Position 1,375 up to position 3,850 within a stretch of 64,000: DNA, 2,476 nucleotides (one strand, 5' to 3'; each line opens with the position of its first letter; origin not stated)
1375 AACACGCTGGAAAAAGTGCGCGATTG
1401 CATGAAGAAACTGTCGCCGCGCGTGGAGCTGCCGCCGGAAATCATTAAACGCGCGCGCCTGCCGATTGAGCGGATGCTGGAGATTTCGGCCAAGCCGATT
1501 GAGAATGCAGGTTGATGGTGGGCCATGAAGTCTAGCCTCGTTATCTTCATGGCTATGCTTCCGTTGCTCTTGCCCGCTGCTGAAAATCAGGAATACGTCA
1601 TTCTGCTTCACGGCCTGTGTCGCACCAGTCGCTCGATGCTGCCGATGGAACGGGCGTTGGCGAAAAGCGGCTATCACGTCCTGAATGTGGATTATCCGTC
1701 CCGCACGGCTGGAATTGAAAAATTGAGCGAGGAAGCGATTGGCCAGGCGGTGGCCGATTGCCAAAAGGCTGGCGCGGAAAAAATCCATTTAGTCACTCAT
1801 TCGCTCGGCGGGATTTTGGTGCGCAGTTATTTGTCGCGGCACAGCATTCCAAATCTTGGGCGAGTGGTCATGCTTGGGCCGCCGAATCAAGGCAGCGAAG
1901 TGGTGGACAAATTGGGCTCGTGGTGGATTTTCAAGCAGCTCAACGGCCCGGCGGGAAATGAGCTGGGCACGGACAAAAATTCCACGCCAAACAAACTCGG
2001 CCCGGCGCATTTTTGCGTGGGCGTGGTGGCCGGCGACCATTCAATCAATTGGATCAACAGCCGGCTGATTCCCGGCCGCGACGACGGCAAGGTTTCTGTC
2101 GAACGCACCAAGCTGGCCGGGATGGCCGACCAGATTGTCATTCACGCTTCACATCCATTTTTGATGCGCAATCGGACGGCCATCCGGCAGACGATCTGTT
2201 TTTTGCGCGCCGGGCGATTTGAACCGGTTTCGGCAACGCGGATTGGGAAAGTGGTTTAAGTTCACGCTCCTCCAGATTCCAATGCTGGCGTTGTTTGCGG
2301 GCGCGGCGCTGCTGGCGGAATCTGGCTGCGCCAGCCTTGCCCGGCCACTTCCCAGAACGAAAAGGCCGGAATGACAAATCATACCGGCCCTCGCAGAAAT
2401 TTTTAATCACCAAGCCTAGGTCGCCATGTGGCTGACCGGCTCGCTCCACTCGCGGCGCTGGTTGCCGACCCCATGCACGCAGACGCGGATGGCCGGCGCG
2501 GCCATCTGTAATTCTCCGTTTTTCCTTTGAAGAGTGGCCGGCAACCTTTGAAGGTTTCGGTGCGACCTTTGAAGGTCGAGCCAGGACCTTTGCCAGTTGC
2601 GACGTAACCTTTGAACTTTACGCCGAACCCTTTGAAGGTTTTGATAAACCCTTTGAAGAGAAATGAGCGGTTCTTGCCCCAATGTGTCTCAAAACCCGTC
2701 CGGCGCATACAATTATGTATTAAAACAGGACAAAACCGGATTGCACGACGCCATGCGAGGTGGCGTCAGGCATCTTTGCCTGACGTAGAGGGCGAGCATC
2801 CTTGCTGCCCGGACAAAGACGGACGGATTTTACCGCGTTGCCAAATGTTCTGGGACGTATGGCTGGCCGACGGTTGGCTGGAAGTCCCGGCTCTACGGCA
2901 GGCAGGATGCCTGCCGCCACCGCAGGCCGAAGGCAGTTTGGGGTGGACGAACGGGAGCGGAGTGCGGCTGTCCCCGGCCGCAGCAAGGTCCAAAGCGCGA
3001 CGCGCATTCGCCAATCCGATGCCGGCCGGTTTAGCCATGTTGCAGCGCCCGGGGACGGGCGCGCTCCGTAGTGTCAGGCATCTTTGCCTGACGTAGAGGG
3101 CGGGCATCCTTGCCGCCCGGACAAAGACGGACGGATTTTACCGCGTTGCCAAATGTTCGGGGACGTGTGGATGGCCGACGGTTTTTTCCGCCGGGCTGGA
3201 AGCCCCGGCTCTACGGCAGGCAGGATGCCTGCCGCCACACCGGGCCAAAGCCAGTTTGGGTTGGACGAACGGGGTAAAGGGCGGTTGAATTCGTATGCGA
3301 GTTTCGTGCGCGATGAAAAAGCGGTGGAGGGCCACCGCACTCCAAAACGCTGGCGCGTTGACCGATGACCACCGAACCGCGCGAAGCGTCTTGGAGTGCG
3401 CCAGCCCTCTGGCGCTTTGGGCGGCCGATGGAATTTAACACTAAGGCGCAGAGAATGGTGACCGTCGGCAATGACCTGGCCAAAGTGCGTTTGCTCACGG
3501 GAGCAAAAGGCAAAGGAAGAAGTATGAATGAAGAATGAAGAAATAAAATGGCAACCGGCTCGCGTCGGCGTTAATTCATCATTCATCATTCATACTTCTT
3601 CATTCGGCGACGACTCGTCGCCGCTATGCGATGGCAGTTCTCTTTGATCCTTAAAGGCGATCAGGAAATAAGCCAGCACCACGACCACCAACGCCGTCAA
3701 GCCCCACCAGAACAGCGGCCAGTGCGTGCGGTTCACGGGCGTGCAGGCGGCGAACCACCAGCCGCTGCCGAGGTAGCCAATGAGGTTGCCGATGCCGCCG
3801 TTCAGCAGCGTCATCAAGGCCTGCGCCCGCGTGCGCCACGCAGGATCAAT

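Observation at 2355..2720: Seven exactly 21-bp-phased palindromic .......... sites, followed on the minus strand by an SD-preceded 29-codon sORF and a terminator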

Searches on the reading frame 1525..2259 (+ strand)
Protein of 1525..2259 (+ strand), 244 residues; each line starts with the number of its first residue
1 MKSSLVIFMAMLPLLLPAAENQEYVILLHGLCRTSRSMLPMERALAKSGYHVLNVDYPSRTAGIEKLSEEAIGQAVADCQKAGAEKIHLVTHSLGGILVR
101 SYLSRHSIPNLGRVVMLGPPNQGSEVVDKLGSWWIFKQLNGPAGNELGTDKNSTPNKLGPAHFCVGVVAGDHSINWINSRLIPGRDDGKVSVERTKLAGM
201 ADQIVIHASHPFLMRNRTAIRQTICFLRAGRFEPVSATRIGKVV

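Call 44: search_protein_families(library=pfam, proteins=[window:1525-2259:+], max_evalue=0.01)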
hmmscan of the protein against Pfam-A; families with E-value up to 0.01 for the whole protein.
window:1525-2259:+ (244 aa): 7 families
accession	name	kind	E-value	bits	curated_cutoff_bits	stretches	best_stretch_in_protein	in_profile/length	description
PF00561.26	Abhydrolase_1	-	1.9e-08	34.7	25.8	1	25-137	3-122/245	alpha/beta hydrolase fold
PF12697.13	Abhydrolase_6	-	2.2e-08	35.4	26.3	1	25-126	1-100/217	Alpha/beta hydrolase family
PF02089.21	Palm_thioest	-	1.6e-06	28.5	26.8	1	25-130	2-119/254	Palmitoyl protein thioesterase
PF12146.15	Hydrolase_4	-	6.6e-06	26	27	1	20-124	2-114/239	Serine aminopeptidase, S33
PF12695.13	Abhydrolase_5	-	0.00042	20.6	27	1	25-118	2-88/164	Alpha/beta hydrolase family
PF05057.20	DUF676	-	0.00099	19.1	20.3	1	22-105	5-98/217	Putative serine esterase (DUF676)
PF24096.1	DUF7379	-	0.0023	18.3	33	1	74-128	59-119/191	Domain of unknown function (DUF7379)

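Call 52: find_encoding_contigs(protein=window:1525-2259:+, flank=4000, max_places=10)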
Protein window:1525-2259:+ (244 aa): no gene with exactly this product is on record in the collection.

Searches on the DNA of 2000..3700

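Call 4: search_rna_families(source=window, start=2000, end=3700, threshold=evalue, max_evalue=10, show_alignments=3)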
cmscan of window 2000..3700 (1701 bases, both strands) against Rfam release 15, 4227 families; matches with E-value up to 10: 18.
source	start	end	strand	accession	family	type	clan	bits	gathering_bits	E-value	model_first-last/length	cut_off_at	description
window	3507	3610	-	RF03714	MIR774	Gene; miRNA;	-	37.3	80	3.7e-05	1-98/98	no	MIR774 microRNA precursor family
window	2955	3074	+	RF03468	mir-2830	Gene; miRNA;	-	30.4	70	0.0012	1-76/76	no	mir-2830 microRNA precursor family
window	3515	3602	-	RF00969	mir-556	Gene; miRNA;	-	28.4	84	0.011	1-88/88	no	mir-556 microRNA precursor family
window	3516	3600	-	RF01013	mir-577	Gene; miRNA;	-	28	100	0.013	1-86/86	no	mir-577 microRNA precursor family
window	3511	3606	-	RF04210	MIR8643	Gene; miRNA;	-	27.9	135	0.005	15-136/150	no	MIR8643 microRNA precursor family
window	3501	3615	-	RF01911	MIR2118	Gene; miRNA;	-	27.9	85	0.0072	1-170/170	no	MIR2118 microRNA precursor family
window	3513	3604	+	RF04210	MIR8643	Gene; miRNA;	-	27.2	135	0.0078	17-134/150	no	MIR8643 microRNA precursor family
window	3513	3606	+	RF03636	MIR4376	Gene; miRNA;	-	24.1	60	0.038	1-88/88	no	MIR4376 microRNA precursor family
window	3318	3418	-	RF04159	MIR1437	Gene; miRNA;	-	23.2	168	0.35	1-192/192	no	MIR1437 microRNA precursor family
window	3498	3619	-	RF04059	MIR5020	Gene; miRNA;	-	22.3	73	0.18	1-109/109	no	MIR5020 microRNA precursor family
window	3504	3612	-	RF04164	MIR1507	Gene; miRNA;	-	20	73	0.23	1-107/107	no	MIR1507 microRNA precursor family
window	3318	3418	+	RF04159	MIR1437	Gene; miRNA;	-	19.8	168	2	1-192/192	no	MIR1437 microRNA precursor family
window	3505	3618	-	RF00311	snoZ188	Gene; snRNA; snoRNA; CD-box;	-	19.5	50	0.74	1-123/123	no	Small nucleolar RNA Z188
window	3505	3608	-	RF00019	Y_RNA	Gene;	-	17.8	38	2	1-96/96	no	Y RNA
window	3563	3608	-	RF01126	sR41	Gene; snRNA; snoRNA; CD-box;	-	16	54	0.71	1-53/53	no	Small nucleolar RNA sR41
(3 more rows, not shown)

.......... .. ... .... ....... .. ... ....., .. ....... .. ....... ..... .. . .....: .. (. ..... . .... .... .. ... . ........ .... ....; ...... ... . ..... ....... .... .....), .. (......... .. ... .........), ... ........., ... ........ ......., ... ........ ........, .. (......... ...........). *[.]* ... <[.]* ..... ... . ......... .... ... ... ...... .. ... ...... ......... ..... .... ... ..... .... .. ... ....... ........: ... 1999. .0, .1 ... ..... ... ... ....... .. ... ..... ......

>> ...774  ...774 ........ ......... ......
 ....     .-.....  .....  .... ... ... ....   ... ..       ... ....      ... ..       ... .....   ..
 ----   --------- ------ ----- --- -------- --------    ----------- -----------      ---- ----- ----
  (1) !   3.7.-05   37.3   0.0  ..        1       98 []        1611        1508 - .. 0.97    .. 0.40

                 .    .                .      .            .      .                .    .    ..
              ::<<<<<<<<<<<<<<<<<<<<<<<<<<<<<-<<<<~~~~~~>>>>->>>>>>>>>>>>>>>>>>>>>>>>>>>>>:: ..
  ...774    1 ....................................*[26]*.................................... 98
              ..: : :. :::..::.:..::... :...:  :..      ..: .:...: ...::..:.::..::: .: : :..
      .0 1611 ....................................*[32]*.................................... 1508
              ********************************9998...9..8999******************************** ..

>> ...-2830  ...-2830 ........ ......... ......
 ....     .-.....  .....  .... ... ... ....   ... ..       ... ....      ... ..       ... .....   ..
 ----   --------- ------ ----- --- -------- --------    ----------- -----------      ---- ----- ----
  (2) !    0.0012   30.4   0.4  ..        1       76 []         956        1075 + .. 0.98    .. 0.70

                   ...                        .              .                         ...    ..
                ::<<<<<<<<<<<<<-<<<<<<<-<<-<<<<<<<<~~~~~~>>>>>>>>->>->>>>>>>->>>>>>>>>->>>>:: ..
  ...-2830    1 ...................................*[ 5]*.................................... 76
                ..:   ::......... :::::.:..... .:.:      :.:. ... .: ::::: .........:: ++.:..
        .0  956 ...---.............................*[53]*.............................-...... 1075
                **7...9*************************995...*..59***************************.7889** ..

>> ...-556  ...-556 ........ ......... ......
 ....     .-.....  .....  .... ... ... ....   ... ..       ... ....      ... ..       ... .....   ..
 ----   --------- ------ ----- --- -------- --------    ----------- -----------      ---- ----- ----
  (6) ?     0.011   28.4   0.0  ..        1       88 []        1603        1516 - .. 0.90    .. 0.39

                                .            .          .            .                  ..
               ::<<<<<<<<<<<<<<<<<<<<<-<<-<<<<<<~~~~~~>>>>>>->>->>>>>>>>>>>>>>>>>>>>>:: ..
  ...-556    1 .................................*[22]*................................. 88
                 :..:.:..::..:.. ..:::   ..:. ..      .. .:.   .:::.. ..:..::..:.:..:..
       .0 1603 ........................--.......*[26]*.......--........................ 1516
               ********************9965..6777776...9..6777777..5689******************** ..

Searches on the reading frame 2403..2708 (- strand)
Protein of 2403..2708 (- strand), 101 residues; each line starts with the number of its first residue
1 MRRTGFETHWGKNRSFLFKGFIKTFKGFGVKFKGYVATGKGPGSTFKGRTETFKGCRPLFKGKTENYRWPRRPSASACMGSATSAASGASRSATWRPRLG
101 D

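Call 7: find_homologous_proteins(query=window:2403-2708:-, max_evalue=10)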
Query window:2403-2708:- (101 aa): 1 proteins with E <= 10 among 5 candidates.
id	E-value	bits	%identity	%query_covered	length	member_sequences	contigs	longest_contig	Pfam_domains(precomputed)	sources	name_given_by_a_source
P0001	7.1e-13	67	50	66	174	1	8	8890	-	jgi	jgi:hypothetical protein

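Call 12: find_encoding_contigs(protein=P0001, flank=10000, max_places=10)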
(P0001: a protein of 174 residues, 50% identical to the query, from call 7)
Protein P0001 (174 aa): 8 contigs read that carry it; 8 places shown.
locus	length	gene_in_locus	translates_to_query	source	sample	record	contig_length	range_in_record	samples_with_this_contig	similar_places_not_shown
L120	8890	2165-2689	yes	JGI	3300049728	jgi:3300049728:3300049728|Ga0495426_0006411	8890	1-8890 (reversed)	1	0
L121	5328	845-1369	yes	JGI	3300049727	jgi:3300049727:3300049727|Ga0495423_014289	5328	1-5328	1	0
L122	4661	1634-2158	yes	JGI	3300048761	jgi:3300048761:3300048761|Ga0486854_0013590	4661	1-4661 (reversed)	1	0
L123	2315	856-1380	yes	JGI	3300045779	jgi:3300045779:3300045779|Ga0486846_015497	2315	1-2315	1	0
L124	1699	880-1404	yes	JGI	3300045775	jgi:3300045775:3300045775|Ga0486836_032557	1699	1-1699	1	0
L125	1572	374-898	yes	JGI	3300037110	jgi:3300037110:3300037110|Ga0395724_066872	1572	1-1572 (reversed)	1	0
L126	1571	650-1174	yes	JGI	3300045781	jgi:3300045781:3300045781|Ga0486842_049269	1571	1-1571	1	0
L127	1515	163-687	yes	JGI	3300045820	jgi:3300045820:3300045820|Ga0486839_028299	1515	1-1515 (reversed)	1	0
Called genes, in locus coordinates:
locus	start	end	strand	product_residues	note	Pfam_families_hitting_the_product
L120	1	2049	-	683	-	?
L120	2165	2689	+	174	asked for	-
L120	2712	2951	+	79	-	-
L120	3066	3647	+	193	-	-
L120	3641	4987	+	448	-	PF01408:GFO_IDH_MocA, PF22725:GFO_IDH_MocA_C3, PF02894:GFO_IDH_MocA_C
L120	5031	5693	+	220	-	PF00754:F5_F8_type_C (weak), PF22633:F5_F8_type_C_2 (faint)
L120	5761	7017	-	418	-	PF07690:MFS_1, PF00083:Sugar_tr (faint), PF12832:MFS_1_like (weak), PF07690:MFS_1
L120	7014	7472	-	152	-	PF01590:GAF, PF13185:GAF_2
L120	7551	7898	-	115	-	PF02641:DUF190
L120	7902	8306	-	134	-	PF02537:CRCB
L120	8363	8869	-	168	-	-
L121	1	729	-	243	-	?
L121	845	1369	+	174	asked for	-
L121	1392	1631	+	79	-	-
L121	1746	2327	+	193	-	-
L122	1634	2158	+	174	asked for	-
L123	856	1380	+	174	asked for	-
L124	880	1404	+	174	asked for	-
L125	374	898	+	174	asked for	-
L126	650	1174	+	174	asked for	-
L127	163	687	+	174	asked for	-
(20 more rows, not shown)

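Call 44: search_protein_families(library=pfam, proteins=[window:2403-2708:-, L120:3066-3647:+], max_evalue=0.01)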
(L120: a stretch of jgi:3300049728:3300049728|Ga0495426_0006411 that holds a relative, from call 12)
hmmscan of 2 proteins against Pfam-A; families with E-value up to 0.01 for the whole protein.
window:2403-2708:- (101 aa): 0 families

L120:3066-3647:+ (193 aa): 0 families

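Call 90: search_protein_representatives(alignment_id=A6)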
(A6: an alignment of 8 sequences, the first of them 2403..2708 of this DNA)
Query: 8 sequences, 110 profile positions. Proteins with E-value up to 0.001 (for the whole library): 62; up to 1e-10: 16; up to 1e-30: 5. The best 62 are listed.
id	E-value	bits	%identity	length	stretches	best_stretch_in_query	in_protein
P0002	1.3e-40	154.1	-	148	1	3-108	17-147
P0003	5.0e-40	152.2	-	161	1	3-108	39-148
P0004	1.2e-37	144.6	-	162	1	4-109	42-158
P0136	3.5e-33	130.2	-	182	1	4-109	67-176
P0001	2.9e-31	124.0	-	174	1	4-108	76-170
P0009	5.1e-29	116.8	-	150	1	1-108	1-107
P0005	1.1e-28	115.8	-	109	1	7-108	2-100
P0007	3.4e-25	104.5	-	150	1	14-109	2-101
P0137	8.6e-20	87.1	-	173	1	4-109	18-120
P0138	3.2e-18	82.1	-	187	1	10-109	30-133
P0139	3.6e-13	65.8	-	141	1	21-107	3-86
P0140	6.2e-13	65.0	-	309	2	27-95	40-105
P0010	1.2e-11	60.9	-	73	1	19-67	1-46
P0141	6.8e-11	58.5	-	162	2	35-99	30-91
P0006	9.0e-11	58.1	-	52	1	14-67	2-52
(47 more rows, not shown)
